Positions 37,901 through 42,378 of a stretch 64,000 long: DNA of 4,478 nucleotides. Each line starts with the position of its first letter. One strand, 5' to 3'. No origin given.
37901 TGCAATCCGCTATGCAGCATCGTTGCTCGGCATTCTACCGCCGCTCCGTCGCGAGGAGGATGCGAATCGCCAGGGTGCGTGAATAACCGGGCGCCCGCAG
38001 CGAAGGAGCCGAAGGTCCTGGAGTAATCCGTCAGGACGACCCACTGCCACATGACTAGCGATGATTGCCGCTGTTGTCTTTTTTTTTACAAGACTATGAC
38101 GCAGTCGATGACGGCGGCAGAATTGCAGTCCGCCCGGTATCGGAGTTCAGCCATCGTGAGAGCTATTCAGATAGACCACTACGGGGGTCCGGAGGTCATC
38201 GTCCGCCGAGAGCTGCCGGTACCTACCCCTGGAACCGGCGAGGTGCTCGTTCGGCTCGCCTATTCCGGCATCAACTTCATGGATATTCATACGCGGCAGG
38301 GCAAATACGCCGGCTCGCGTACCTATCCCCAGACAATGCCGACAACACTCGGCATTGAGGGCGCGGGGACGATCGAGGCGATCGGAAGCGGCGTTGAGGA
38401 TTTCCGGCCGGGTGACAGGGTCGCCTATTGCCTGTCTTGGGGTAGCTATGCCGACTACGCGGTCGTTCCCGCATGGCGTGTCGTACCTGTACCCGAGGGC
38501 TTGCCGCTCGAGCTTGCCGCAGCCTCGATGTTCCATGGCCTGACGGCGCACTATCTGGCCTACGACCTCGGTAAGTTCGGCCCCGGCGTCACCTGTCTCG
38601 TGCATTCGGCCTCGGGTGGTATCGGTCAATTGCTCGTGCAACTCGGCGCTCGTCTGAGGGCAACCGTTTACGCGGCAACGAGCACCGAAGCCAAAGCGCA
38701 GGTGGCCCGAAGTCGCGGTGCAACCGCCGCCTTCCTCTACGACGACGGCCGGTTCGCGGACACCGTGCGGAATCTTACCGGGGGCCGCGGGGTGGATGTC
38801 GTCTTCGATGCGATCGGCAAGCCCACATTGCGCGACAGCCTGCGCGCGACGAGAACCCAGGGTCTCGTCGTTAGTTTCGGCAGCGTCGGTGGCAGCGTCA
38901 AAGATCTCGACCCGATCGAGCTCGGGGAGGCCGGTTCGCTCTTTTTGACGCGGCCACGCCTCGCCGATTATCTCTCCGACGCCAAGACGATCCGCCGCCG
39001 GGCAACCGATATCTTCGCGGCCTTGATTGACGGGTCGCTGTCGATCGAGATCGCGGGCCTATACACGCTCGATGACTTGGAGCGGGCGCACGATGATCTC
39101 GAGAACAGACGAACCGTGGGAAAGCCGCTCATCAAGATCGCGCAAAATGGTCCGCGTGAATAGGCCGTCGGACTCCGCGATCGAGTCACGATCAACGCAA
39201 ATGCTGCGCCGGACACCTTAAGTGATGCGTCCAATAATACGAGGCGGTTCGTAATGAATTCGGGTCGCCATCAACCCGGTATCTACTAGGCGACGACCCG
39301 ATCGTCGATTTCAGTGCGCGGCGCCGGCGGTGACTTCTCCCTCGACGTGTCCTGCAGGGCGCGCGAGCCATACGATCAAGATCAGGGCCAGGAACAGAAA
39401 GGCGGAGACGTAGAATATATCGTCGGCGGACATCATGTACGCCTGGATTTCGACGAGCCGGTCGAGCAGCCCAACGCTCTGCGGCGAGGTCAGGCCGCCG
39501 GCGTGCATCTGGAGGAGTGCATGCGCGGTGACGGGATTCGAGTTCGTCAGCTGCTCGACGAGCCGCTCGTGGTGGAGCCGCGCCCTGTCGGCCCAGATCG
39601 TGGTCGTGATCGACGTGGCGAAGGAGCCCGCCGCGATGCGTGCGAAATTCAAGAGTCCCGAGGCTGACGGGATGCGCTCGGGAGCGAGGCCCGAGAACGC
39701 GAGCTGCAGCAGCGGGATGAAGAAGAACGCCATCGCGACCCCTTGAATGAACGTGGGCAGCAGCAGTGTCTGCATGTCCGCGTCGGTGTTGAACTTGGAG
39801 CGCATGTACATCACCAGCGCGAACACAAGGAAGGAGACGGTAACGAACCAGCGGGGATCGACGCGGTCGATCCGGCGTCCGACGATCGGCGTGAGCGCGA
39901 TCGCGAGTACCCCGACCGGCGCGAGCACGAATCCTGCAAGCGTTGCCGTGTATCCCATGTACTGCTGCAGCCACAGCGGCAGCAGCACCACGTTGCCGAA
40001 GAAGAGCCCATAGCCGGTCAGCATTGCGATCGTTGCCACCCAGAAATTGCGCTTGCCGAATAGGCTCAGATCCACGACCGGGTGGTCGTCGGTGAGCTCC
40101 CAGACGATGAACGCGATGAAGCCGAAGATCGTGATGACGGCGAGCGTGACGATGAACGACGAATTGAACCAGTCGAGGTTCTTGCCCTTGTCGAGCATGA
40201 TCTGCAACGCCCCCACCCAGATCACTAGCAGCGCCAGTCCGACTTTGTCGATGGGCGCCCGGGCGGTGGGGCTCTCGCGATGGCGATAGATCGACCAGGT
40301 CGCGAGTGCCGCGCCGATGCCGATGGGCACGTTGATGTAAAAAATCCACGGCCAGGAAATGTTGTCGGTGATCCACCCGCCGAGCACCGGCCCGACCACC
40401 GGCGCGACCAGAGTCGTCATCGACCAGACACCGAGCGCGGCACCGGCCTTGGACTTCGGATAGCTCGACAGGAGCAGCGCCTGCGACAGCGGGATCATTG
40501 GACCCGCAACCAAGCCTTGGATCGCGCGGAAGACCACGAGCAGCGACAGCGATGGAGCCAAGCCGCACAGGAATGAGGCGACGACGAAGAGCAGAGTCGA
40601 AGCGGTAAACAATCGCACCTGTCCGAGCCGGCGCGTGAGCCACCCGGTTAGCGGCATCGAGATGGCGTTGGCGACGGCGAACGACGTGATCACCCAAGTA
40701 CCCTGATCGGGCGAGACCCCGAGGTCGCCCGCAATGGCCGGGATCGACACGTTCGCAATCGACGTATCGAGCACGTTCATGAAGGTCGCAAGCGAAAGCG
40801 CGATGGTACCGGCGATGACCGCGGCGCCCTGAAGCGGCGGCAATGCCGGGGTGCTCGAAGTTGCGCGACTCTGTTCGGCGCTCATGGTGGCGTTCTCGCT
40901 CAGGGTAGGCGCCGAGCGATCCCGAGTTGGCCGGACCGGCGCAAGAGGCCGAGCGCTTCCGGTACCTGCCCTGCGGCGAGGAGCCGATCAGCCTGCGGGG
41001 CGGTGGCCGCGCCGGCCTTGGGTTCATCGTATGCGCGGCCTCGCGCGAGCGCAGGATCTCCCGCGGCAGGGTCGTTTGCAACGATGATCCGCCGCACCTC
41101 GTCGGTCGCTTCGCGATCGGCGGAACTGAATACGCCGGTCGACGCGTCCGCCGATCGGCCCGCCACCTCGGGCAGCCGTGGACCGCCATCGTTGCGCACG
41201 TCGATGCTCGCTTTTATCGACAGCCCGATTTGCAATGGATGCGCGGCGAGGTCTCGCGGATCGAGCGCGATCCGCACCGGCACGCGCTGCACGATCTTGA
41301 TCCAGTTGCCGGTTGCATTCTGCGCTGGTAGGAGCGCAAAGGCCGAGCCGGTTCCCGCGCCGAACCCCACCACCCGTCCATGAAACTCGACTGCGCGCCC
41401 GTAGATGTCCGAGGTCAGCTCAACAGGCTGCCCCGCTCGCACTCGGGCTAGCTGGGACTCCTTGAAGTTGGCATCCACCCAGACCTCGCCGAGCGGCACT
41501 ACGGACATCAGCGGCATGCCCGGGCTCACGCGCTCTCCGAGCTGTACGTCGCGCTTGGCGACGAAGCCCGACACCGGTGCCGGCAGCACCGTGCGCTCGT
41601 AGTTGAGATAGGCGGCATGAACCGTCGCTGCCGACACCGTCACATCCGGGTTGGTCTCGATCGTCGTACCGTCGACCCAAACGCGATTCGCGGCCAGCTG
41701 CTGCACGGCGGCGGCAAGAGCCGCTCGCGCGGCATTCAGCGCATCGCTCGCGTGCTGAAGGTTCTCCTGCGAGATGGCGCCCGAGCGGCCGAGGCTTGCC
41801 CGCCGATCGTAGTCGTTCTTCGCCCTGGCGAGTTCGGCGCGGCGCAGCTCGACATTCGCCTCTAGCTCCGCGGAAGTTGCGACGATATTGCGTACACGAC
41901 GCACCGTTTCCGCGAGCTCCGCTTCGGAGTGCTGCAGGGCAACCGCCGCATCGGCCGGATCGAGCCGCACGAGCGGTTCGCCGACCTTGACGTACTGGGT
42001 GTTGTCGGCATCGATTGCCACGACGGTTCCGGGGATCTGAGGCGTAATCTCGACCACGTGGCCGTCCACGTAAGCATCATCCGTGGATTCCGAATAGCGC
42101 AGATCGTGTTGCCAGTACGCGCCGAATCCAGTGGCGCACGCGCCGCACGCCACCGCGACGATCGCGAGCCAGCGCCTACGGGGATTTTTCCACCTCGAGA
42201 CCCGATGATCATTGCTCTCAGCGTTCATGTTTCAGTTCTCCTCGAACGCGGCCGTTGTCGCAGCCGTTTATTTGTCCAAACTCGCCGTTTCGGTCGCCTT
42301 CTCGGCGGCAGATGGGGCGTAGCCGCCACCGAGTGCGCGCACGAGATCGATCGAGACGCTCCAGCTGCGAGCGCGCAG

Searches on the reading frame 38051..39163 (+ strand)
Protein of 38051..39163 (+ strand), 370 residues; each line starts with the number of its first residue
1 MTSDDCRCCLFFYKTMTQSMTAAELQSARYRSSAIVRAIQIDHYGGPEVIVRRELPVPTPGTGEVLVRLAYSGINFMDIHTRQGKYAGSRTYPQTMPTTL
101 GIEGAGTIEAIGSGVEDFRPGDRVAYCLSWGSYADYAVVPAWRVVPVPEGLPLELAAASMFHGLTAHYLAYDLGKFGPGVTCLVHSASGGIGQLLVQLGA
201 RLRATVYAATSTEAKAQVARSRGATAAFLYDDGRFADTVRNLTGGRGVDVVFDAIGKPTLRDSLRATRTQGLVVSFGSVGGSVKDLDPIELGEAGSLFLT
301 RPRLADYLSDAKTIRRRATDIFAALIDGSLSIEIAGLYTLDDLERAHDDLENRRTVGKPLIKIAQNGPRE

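Call 35: search_protein_families(library=pfam, proteins=[window:38051-39163:+], max_evalue=0.001)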
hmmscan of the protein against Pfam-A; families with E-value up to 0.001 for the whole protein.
window:38051-39163:+ (370 aa): 3 families
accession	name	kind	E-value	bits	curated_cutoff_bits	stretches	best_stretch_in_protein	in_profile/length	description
PF08240.17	ADH_N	-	6.3e-20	71.8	23.5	1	62-149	2-104/104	Alcohol dehydrogenase GroES-like domain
PF00107.32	ADH_zinc_N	-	3.5e-19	69.5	31.8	1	190-283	1-95/129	Zinc-binding dehydrogenase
PF13602.12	ADH_zinc_N_2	-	8.8e-14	53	27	1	223-358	2-131/134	Zinc-binding dehydrogenase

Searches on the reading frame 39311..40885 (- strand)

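Call 35: search_protein_families(library=pfam, proteins=[window:39311-40885:-], max_evalue=0.001)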
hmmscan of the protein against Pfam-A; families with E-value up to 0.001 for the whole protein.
window:39311-40885:- (524 aa): 3 families
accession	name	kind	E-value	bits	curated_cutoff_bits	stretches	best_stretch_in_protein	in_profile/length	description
PF07690.21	MFS_1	-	5.7e-57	193.6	33.4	1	30-423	1-346/347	Major Facilitator Superfamily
PF06609.19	TRI12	-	5e-06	25.7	23.2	1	23-283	42-313/599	Fungal trichothecene efflux pump (TRI12)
PF13347.12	MFS_2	-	4.1e-05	22.8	27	1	56-169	256-377/427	MFS/sugar transport protein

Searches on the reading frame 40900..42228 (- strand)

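Call 35: search_protein_families(library=pfam, proteins=[window:40900-42228:-], max_evalue=0.001)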
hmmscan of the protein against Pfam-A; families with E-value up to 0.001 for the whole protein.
window:40900-42228:- (442 aa): 3 families
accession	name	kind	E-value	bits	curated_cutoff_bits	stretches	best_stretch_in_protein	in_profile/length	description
PF00529.27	CusB_dom_1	-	8.3e-20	71.3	26.5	1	200-344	6-89/89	Cation efflux system protein CusB domain 1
PF13437.12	HlyD_3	-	7.8e-17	62.4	22.2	1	215-291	2-78/106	HlyD family secretion protein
PF16576.10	HlyD_D23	-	9.4e-17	61.4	30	1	57-286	18-181/214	Barrel-sandwich domain of CusB or HlyD membrane-fusion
